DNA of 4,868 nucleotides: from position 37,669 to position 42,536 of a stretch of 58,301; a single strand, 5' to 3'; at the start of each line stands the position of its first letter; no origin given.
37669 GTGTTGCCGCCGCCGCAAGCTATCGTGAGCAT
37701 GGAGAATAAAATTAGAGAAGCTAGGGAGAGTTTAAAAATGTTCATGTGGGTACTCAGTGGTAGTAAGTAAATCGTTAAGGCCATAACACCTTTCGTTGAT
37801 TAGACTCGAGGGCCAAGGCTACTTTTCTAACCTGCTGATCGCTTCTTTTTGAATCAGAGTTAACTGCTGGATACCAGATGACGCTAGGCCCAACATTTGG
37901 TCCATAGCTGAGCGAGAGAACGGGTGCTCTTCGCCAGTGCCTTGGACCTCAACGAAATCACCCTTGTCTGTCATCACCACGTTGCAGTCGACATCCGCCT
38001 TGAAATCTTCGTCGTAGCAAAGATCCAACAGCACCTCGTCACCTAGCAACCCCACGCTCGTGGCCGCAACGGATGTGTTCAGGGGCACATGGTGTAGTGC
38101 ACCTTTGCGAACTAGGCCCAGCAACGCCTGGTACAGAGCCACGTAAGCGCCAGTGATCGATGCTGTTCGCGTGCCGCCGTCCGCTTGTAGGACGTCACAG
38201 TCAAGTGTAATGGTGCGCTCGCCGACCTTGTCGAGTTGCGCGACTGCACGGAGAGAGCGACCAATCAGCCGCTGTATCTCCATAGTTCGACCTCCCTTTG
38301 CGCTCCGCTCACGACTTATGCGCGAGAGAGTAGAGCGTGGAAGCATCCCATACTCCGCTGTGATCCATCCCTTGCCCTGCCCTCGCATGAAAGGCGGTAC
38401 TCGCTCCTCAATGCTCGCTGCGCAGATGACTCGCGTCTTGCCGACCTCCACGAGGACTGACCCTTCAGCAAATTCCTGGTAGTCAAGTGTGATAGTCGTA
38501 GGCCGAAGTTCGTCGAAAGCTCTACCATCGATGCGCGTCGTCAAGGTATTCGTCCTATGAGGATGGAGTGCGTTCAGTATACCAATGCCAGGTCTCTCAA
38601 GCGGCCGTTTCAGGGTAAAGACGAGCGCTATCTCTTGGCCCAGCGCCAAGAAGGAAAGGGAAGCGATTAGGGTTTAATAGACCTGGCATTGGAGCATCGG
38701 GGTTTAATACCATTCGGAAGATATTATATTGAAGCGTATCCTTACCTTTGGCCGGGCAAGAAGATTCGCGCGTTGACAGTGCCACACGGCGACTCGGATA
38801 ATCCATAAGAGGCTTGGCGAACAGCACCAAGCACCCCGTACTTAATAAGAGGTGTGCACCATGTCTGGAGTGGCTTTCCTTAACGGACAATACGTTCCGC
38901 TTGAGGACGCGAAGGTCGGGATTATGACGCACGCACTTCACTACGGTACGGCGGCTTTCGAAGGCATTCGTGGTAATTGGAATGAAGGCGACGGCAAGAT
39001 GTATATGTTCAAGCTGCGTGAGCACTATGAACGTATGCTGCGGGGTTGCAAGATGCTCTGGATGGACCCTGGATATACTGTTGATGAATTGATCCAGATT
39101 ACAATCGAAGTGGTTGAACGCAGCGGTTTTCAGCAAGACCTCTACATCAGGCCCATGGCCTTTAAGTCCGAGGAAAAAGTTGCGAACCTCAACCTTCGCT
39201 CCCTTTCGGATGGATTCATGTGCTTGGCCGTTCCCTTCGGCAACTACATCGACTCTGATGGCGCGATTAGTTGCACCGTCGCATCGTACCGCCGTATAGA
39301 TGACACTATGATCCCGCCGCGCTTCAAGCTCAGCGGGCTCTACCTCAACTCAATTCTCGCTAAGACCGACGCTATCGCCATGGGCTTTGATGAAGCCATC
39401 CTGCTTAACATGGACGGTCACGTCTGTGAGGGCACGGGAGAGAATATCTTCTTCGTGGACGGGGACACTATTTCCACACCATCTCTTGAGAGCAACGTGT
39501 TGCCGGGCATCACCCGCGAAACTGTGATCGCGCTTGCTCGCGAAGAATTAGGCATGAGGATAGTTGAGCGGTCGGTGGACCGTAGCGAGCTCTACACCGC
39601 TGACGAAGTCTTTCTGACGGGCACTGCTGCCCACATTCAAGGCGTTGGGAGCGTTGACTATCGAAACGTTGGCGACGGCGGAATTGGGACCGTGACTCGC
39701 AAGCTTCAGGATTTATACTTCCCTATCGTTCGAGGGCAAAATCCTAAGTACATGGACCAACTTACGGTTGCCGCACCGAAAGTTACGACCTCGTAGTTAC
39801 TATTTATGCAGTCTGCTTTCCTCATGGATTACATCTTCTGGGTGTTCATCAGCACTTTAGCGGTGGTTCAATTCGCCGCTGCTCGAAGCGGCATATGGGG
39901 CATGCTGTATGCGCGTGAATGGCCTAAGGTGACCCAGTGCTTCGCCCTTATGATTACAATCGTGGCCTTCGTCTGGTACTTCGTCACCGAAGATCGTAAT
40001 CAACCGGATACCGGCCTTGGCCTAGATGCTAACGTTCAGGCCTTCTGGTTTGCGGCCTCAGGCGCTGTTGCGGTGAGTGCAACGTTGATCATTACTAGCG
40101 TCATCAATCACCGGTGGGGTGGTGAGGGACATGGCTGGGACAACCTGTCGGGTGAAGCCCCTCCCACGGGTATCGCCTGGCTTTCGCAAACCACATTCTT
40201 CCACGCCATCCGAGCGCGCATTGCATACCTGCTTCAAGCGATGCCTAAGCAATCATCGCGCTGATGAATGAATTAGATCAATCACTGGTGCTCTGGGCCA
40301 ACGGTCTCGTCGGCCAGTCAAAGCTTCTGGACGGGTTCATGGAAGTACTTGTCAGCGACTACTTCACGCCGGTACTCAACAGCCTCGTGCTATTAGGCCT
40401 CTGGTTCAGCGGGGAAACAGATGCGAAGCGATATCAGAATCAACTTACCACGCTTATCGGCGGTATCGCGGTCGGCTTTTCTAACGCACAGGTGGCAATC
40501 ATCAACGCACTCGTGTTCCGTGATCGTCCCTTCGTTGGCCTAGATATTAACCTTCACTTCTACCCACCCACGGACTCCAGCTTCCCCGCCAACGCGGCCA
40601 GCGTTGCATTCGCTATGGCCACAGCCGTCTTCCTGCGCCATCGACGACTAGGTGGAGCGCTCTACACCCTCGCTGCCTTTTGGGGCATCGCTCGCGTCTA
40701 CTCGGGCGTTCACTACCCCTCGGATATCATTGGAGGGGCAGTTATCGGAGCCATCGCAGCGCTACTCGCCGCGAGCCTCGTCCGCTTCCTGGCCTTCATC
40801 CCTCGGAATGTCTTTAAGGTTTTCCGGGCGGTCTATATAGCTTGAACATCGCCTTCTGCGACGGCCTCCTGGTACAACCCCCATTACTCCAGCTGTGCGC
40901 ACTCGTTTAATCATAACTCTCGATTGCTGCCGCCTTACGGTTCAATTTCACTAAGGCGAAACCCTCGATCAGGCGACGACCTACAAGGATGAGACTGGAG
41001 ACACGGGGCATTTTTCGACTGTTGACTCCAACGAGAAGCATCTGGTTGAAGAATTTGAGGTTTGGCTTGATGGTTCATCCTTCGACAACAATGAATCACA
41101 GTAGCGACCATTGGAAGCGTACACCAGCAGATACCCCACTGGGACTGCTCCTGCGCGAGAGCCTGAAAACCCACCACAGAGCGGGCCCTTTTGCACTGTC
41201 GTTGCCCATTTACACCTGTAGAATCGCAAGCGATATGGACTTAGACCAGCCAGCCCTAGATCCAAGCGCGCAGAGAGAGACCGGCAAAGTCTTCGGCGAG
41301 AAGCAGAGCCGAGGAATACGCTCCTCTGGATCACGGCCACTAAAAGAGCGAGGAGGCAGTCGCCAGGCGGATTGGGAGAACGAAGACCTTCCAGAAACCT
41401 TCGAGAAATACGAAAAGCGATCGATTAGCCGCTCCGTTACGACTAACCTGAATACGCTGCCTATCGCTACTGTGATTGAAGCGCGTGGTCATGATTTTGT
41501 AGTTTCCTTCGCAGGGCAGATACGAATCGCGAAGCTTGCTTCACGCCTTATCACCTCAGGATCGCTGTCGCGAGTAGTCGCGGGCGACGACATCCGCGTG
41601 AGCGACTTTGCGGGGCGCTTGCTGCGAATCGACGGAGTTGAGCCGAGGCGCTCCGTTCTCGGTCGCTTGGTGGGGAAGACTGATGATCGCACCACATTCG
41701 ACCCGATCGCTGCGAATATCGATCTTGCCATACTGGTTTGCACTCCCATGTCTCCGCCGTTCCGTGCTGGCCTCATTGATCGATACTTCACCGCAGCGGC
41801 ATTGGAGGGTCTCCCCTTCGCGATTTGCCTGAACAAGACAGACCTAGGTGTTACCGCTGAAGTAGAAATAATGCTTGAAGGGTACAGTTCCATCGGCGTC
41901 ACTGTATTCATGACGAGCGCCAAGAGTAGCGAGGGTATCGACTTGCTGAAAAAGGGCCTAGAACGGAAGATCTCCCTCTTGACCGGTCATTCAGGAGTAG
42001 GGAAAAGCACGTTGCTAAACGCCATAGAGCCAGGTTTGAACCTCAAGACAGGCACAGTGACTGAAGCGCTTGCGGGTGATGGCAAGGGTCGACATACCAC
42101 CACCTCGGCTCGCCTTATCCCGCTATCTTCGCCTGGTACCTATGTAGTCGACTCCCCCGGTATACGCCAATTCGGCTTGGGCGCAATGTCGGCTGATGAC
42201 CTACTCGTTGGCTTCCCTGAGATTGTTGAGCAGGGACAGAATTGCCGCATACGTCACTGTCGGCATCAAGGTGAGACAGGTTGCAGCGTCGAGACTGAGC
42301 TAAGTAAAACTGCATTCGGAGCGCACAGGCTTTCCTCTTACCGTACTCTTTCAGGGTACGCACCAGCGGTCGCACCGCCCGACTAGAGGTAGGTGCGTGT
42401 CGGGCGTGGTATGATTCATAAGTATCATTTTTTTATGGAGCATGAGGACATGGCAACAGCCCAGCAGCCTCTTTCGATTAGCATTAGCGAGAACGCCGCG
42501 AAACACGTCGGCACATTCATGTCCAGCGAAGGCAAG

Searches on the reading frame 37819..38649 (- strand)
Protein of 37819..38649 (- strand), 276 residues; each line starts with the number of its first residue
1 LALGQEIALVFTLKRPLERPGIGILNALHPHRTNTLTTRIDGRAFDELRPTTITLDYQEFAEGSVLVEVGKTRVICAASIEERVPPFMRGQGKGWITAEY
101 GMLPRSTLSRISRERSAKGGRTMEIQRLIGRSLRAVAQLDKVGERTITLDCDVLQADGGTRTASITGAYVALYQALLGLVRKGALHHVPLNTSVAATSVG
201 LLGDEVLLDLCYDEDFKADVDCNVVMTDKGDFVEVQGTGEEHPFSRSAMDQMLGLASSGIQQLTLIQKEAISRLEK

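Call 31: search_protein_families(library=pfam, proteins=[window:37819-38649:-], max_evalue=0.001)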
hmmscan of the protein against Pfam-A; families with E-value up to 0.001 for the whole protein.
window:37819-38649:- (276 aa): 2 families
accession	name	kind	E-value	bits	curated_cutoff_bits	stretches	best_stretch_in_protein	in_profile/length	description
PF01138.27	RNase_PH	-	2.6e-27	96.2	25.5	1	47-175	1-127/130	3' exoribonuclease family, domain 1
PF03725.20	RNase_PH_C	-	1e-11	45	20.8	1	194-258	3-66/67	3' exoribonuclease family, domain 2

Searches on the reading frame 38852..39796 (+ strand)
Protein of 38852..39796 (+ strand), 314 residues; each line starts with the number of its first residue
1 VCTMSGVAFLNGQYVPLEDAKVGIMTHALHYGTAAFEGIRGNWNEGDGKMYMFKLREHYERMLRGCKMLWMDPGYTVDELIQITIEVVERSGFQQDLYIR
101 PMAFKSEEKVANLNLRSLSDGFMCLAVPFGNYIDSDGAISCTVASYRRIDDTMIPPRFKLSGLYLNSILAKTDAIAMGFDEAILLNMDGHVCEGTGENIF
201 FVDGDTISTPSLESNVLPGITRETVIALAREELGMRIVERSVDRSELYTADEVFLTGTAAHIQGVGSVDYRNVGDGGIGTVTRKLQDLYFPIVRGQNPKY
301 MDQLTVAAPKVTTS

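Call 31: search_protein_families(library=pfam, proteins=[window:38852-39796:+], max_evalue=0.001)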
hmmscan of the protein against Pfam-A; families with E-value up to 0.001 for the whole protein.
window:38852-39796:+ (314 aa): 1 family
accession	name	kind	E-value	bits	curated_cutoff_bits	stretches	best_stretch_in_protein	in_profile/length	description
PF01063.24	Aminotran_4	-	1.3e-44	153.2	28.5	1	35-267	2-222/223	Amino-transferase class IV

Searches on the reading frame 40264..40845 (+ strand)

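Call 31: search_protein_families(library=pfam, proteins=[window:40264-40845:+], max_evalue=0.001)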
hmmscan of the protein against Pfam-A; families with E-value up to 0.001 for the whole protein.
window:40264-40845:+ (193 aa): 2 families
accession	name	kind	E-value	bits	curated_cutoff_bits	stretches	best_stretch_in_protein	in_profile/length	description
PF01569.27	PAP2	-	3.8e-15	56.2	27.2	1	67-173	6-125/130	PAP2 superfamily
PF14378.12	PAP2_3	-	5.2e-05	23.6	27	1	112-167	132-189/190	PAP2 superfamily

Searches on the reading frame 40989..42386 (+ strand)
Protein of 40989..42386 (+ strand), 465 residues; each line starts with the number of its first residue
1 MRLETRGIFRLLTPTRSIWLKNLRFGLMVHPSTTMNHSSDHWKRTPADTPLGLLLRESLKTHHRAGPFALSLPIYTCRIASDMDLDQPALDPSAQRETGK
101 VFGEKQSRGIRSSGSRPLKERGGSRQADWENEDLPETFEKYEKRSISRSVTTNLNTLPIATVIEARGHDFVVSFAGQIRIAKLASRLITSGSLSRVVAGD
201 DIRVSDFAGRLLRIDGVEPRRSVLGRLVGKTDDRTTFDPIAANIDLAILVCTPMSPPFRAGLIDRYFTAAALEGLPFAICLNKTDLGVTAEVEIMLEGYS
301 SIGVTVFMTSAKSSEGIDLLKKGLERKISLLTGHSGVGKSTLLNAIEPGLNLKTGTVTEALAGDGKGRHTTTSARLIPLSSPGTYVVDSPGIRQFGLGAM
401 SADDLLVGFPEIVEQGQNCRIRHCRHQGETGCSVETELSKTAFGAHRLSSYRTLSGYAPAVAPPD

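Call 31: search_protein_families(library=pfam, proteins=[window:40989-42386:+], max_evalue=0.001)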
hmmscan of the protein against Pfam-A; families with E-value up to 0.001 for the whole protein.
window:40989-42386:+ (465 aa): 3 families
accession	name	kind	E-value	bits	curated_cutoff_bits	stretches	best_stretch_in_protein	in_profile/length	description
PF03193.22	RsgA_GTPase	-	5.8e-45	153.7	30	1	218-397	2-173/174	RsgA GTPase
PF13555.12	AAA_29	-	0.00024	21.2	27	1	328-346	24-42/61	P-loop containing region of AAA domain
PF00005.33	ABC_tran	-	0.00073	20.6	25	0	328-357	13-42/137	ABC transporter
